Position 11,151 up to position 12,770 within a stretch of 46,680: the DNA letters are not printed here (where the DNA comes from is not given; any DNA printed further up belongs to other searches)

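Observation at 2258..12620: Six tandem AlkP-superfamily paralogs followed by a TMTC-like GT-C/TPR glycosyltransferase: candidate undescribed envelope system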

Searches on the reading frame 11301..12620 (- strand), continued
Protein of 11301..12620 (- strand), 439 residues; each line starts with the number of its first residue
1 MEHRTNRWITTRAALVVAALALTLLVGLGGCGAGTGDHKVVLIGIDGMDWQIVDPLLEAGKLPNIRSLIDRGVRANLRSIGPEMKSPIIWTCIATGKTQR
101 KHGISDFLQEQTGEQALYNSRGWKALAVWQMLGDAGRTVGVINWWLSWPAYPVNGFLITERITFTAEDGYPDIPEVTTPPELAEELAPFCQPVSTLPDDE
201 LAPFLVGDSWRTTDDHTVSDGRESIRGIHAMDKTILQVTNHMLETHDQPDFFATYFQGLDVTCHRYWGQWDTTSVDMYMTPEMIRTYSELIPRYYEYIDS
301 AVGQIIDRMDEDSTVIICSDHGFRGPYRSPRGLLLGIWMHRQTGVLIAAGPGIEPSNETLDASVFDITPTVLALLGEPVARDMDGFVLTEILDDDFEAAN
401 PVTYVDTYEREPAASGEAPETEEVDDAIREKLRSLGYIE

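Call 11: find_encoding_contigs(protein=P0051, flank=10000, max_places=2)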
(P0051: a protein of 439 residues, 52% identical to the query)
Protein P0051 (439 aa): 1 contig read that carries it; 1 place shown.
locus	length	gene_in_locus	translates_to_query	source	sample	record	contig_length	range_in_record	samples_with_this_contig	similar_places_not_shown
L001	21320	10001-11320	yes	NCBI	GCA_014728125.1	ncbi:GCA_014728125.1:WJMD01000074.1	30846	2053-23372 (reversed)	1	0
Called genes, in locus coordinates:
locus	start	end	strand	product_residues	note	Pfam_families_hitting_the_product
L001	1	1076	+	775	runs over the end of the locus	PF07697:7TMR-HDED, PF07698:7TM-7TMR_HD, PF01966:HD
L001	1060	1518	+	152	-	PF02130:YbeY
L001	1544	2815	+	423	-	PF01595:CNNM, PF00571:CBS (weak), PF03471:CorC_HlyC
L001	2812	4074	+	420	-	PF01595:CNNM, PF00571:CBS, PF03471:CorC_HlyC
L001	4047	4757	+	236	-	PF04367:DUF502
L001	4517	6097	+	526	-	PF14841:FliG_M (faint), PF03448:MgtE_N, PF00571:CBS, PF01769:MgtE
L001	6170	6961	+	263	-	PF11967:RecO_N, PF02565:RecO_C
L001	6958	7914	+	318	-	PF02091:tRNA-synt_2e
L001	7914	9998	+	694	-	PF02092:tRNA_synt_2f, PF05746:DALR_1 (weak)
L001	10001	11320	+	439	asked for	PF01663:Phosphodiest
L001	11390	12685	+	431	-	PF01663:Phosphodiest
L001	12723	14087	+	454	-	PF01663:Phosphodiest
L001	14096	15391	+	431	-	PF01663:Phosphodiest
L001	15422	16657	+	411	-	PF01663:Phosphodiest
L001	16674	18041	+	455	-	PF01663:Phosphodiest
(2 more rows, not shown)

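Call 12: find_encoding_contigs(protein=P0069, flank=10000, max_places=2)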
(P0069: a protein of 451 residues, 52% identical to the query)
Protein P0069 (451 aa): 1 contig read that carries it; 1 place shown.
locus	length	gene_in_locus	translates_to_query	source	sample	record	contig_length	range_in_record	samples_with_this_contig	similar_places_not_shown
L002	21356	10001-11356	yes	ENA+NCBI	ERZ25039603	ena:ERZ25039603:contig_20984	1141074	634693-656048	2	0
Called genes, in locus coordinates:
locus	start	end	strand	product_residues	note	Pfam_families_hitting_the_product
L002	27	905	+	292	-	PF01966:HD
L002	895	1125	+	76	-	PF02130:YbeY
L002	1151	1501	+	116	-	PF02130:YbeY, PF01595:CNNM (weak)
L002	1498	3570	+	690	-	PF01595:CNNM, PF00571:CBS (weak), PF03471:CorC_HlyC, PF01595:CNNM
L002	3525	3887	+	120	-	PF03471:CorC_HlyC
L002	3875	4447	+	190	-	PF04367:DUF502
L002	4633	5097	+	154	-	PF03448:MgtE_N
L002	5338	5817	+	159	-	PF01769:MgtE (weak)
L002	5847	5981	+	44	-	PF01769:MgtE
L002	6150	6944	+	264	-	PF11967:RecO_N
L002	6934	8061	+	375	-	PF02091:tRNA-synt_2e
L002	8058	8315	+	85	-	PF02092:tRNA_synt_2f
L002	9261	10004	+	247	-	PF02092:tRNA_synt_2f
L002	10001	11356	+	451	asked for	PF01663:Phosphodiest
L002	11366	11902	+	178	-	PF01663:Phosphodiest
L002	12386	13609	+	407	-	PF01663:Phosphodiest (weak)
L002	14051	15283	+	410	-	PF01663:Phosphodiest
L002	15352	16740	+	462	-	PF01663:Phosphodiest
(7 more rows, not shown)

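Call 13: find_related_loci(query=A1, collection=genome_contigs, flank=10000)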
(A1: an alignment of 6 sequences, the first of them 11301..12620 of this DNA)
Query A1 (439 aa) in genome_contigs; peptide patterns used: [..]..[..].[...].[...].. (x = any residue, [..] = any of these).
125 stretches matched a pattern; 101 encode a relative of the query (tblastn E <= 1e-3); the best 80 are kept; 75 distinct loci.
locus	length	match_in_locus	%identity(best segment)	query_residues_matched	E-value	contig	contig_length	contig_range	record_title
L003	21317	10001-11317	91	1-439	0e+0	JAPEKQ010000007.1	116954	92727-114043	MAG: bacterium isolate MAG173-P120 NODE_7_length_116954_cov_154.682119, whole genome shotgun sequence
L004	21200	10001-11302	88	6-439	0e+0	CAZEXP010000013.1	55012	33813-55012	MAG TPA_asm: uncultured bacterium isolate binchicken_co171_66 genome assembly, contig: NODE_28_length_55012_cov_21.55166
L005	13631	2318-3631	80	2-439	0e+0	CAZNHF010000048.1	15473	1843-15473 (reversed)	MAG TPA_asm: uncultured bacterium isolate binchicken_co109_8 genome assembly, contig: NODE_755_length_15473_cov_8.860099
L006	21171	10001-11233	72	29-439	0e+0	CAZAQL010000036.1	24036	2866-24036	MAG TPA_asm: uncultured bacterium isolate SRP332253_co2_145 genome assembly, contig: NODE_1936_length_24036_cov_4.808724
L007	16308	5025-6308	61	6-439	9e-180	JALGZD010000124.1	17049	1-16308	MAG: bacterium isolate SY70-5-12_Bin_1 SY70-5-12_Bin_1_scaffold_1001, whole genome shotgun sequence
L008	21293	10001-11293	58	4-439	7e-174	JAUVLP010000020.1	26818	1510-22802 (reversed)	MAG: Candidatus Eisenbacteria bacterium isolate CSMAG_509 CSMAG_509_k141_467448_length_26818_cov_12.5895, whole genome s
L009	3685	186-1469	58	6-439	1e-180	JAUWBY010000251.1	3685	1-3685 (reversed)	MAG: Candidatus Eisenbacteria bacterium isolate CSMAG_2124 CSMAG_2124_k141_632642_length_3685_cov_9.0000, whole genome s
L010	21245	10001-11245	60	30-439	3e-171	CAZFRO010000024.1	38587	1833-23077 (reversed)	MAG TPA_asm: uncultured bacterium isolate SRP077602_co1_312 genome assembly, contig: NODE_2815_length_38587_cov_62.46392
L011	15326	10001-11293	54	3-439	6e-155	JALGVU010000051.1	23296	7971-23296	MAG: bacterium isolate Meg19_46_Bin_182 Meg19_46_Bin_182_scaffold_6634, whole genome shotgun sequence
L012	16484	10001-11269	55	19-439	7e-154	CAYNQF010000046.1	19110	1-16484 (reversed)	MAG TPA_asm: uncultured bacterium isolate binchicken_co150_59 genome assembly, contig: NODE_6305_length_19110_cov_6.9127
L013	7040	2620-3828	55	39-439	5e-146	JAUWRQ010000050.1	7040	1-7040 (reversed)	MAG: Candidatus Eisenbacteria bacterium isolate CSMAG_2532 CSMAG_2532_k127_7847560_length_7040_cov_13.0000, whole genome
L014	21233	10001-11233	52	30-439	6e-145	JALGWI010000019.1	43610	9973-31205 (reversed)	MAG: bacterium isolate Meg22_46_Bin_130 Meg22_46_Bin_130_scaffold_595, whole genome shotgun sequence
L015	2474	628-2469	51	13-439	5e-153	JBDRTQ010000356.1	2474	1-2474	MAG: Candidatus Eisenbacteria bacterium isolate MEGAHIT-group-3.92 k141_78967, whole genome shotgun sequence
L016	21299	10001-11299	51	5-439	4e-143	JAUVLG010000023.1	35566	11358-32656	MAG: Candidatus Eisenbacteria bacterium isolate CSMAG_500 CSMAG_500_k141_52286_length_35566_cov_22.1982, whole genome sh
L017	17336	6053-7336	59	6-439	2e-174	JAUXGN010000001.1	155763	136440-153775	MAG: Candidatus Eisenbacteria bacterium isolate CSMAG_2930 CSMAG_2930_k117_1687990_length_155763_cov_18.3131, whole geno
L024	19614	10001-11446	32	1-438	1e-64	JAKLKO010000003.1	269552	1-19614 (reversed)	MAG: Phycisphaerae bacterium isolate MAG.52 MAG.52-NODE_3_length_269552_cov_6.981200, whole genome shotgun sequence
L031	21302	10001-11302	31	13-438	2e-61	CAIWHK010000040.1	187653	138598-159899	uncultured bacterium isolate Loclat_bin-10883 genome assembly, contig: bin-10883:40/72, whole genome shotgun sequence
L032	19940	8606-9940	33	1-438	3e-61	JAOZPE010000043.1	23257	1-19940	MAG: Candidatus Krumholzibacteriia bacterium isolate GMC4.metabat2.160 GMC4_1858_length_23257_cov_10.704336, whole genom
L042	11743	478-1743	30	30-438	2e-58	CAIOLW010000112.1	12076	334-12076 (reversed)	uncultured bacterium isolate LJ_bin-5039 genome assembly, contig: bin-5039:112/391, whole genome shotgun sequence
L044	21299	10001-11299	29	39-439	2e-58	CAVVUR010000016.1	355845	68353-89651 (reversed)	MAG: uncultured delta proteobacterium isolate MFD02979.bin.2.54 genome assembly, contig: contig_93698, whole genome shot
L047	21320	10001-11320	28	32-439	7e-58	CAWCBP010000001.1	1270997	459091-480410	MAG: uncultured delta proteobacterium isolate MFD03899.bin.1.233 genome assembly, contig: contig_13312, whole genome sho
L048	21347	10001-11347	32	12-438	1e-57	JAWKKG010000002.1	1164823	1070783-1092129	MAG: bacterium isolate BC1.91 BC1.91.fa-2, whole genome shotgun sequence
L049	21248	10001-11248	32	30-438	1e-56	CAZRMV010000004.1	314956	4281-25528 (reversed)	MAG TPA_asm: uncultured bacterium isolate binchicken_co172_156 genome assembly, contig: NODE_4_length_314956_cov_91.0204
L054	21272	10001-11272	32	39-439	3e-52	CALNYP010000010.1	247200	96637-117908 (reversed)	MAG: uncultured bacterium isolate LOGT_bin.0176 genome assembly, contig: contig_58779, whole genome shotgun sequence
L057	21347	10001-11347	28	23-439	3e-51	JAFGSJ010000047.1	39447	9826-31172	MAG: bacterium isolate Zod_Metabat.886 k87_2227276, whole genome shotgun sequence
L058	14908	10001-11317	31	4-438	1e-48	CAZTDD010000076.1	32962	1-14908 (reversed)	MAG TPA_asm: uncultured bacterium isolate SRP141376_co1_272 genome assembly, contig: NODE_3113_length_32962_cov_8.599933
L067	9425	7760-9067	28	20-439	2e-42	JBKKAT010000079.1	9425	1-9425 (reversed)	MAG: Acidobacteriota bacterium isolate swi_bin.31 k127_6484088, whole genome shotgun sequence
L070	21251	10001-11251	29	39-439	8e-41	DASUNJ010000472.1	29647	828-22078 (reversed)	MAG TPA_asm: Thermoanaerobaculia bacterium isolate SMAG_U1597 k141_51066, whole genome shotgun sequence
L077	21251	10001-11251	28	39-439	1e-37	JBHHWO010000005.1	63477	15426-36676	MAG: Thermoanaerobaculia bacterium isolate S.2_sp2_bin.11 NODE_24_length_63477_cov_10.047034, whole genome shotgun seque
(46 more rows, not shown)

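Call 17: search_protein_families(library=pfam, proteins=[L049:9824-12331:+, L049:12345-14615:+, L049:14744-16135:+, L049:6295-8799:+, L048:7845-9983:+, L048:11402-12871:+, L048:12838-14550:+, L048:14725-16971:+, L048:17075-19423:+, L048:19411-20082:+], max_evalue=0.001)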
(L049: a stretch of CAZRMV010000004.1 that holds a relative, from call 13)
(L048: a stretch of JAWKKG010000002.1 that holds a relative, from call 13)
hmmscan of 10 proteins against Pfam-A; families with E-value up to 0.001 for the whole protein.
L049:9824-12331:+ (835 aa): 34 families (the best 25 are shown)
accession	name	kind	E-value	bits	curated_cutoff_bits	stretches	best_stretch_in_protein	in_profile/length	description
PF07719.23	TPR_2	-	3.6e-47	155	27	3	629-661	1-33/34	Tetratricopeptide repeat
PF00515.34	TPR_1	-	1.1e-40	136.2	27.8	2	629-660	1-32/34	Tetratricopeptide repeat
PF14559.12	TPR_19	-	2.4e-35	121.1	25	3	505-562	3-60/68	Tetratricopeptide repeat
PF13431.12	TPR_17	-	1.5e-31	106.4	24.4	1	516-547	2-33/34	Tetratricopeptide repeat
PF13181.12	TPR_8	-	6.1e-31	104.4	25.7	0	629-660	1-32/34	Tetratricopeptide repeat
PF13428.12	TPR_14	-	1.8e-29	99.6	23.5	4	498-535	6-43/44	Tetratricopeptide repeat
PF01663.27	Phosphodiest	-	1.7e-27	97.4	23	1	71-361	3-226/342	Type I phosphodiesterase / nucleotide pyrophosphatase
PF13432.12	TPR_16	-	4.4e-27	94.6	32.7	3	499-561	3-65/65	Tetratricopeptide repeat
PF13414.12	TPR_11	-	5.6e-23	80.8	26.8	2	502-541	3-42/42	TPR repeat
PF13424.12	TPR_12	-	1.4e-21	76.8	30.1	1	497-553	7-71/77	Tetratricopeptide repeat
PF23914.1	TPR_CcmH_CycH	-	1.8e-17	64.1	42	2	726-825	48-150/158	Cytochrome c-type biogenesis protein H TPR domain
PF13371.12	TPR_9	-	8.4e-17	61.4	35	1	607-673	7-72/73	Tetratricopeptide repeat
PF13176.12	TPR_7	-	1.7e-14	53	27.9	0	497-528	3-36/36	Tetratricopeptide repeat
PF12895.13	ANAPC3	-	5.8e-14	52.6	27.2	1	506-586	2-81/82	Anaphase-promoting complex, cyclosome, subunit 3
PF13174.12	TPR_6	-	1.6e-13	50.8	26.3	0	528-559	1-32/33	Tetratricopeptide repeat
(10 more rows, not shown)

L049:12345-14615:+ (756 aa): 2 families
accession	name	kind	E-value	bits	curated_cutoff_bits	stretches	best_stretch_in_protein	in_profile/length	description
PF19313.5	DUF5916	-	2.2e-15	56.9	22.6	1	281-362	20-97/572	Domain of unknown function (DUF5916)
PF06452.16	CBM9_1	-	0.0001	22.7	23.4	1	57-214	1-146/185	Carbohydrate family 9 binding domain-like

L049:14744-16135:+ (463 aa): 2 families
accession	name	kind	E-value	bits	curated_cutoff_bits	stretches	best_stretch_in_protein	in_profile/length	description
PF01235.23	Na_Ala_symp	-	1.7e-139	465.9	24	1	59-461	8-386/392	Sodium:alanine symporter family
PF13520.12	AA_permease_2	-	0.00018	21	27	1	65-243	2-170/427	Amino acid permease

L049:6295-8799:+ (834 aa): 1 family
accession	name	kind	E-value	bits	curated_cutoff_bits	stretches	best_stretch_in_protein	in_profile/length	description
PF01425.27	Amidase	-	1.4e-74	252.2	27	1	420-773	1-379/445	Amidase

L048:7845-9983:+ (712 aa): 2 families
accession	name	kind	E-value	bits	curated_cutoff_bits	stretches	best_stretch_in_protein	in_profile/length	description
PF02092.22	tRNA_synt_2f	-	1.8e-192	641.4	29.2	1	19-566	1-535/536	Glycyl-tRNA synthetase beta subunit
PF05746.21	DALR_1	-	1.4e-10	41.7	22.3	1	601-708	5-115/117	DALR anticodon binding domain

L048:11402-12871:+ (489 aa): 1 family
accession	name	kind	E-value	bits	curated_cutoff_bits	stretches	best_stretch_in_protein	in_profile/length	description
PF12228.14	DUF3604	-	1.6e-10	40.5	20.4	1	358-396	376-414/591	Protein of unknown function (DUF3604)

L048:12838-14550:+ (570 aa): 1 family
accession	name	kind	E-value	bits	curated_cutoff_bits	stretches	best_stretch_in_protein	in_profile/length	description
PF01663.27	Phosphodiest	-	1.2e-41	143.9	23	1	17-442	1-318/342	Type I phosphodiesterase / nucleotide pyrophosphatase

L048:14725-16971:+ (748 aa): 2 families
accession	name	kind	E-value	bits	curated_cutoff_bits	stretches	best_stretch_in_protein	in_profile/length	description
PF13231.12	PMT_2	-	2.4e-15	57.6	26.1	1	234-385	3-157/160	Dolichyl-phosphate-mannose-protein mannosyltransferase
PF02366.24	PMT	-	0.00026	21.1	22.7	1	236-387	64-232/245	Dolichyl-phosphate-mannose-protein mannosyltransferase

L048:17075-19423:+ (782 aa): 0 families

L048:19411-20082:+ (223 aa): 0 families
